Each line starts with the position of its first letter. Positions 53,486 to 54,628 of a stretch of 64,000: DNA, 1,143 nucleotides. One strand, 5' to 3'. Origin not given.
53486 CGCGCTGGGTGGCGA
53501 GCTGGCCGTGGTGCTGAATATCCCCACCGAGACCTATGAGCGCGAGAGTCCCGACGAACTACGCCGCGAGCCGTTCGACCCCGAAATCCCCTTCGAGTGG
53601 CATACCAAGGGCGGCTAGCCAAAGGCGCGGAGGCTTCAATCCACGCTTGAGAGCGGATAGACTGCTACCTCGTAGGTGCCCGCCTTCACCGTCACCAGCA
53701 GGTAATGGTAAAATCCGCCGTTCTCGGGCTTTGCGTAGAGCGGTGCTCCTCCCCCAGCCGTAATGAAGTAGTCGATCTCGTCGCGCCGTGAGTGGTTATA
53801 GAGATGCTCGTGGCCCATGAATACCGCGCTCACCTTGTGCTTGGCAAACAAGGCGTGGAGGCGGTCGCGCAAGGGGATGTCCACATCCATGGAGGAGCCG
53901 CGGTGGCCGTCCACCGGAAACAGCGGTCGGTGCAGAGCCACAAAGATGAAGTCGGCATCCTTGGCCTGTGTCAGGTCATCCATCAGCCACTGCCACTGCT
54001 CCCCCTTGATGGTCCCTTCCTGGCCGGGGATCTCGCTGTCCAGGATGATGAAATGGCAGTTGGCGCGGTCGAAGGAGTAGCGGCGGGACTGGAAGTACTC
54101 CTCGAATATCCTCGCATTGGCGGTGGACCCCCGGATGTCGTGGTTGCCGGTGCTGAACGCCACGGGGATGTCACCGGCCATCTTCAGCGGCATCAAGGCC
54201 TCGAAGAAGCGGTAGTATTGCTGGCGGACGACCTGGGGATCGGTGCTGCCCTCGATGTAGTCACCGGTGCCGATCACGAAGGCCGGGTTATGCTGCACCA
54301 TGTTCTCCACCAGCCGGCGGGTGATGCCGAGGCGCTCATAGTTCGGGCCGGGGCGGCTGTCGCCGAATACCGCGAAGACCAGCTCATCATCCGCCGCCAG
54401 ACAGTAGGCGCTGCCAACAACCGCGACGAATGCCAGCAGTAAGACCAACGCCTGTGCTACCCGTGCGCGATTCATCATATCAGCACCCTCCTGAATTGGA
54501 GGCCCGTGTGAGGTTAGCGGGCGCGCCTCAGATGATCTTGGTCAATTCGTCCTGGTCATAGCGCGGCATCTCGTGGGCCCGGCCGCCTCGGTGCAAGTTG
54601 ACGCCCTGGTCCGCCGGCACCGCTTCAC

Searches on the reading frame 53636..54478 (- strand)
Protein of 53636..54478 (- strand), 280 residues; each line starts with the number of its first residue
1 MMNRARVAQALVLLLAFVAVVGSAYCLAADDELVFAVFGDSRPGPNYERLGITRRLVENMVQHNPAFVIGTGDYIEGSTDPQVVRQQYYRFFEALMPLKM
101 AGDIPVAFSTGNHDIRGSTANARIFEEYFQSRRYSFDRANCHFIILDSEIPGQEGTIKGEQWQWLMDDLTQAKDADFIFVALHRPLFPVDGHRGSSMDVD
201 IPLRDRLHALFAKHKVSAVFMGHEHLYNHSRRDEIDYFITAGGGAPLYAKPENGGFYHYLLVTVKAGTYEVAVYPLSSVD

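Call 83: search_protein_families(library=pfam, proteins=[window:53636-54478:-], max_evalue=0.01)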
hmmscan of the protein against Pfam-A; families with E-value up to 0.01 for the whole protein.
window:53636-54478:- (280 aa): 2 families
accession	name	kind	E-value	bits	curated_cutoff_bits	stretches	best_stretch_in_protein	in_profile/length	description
PF00149.33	Metallophos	-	8e-14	52.9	21.5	1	35-226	3-190/191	Calcineurin-like phosphoesterase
PF12850.12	Metallophos_2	-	0.0079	16.7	27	0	50-243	13-134/154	Calcineurin-like phosphoesterase superfamily domain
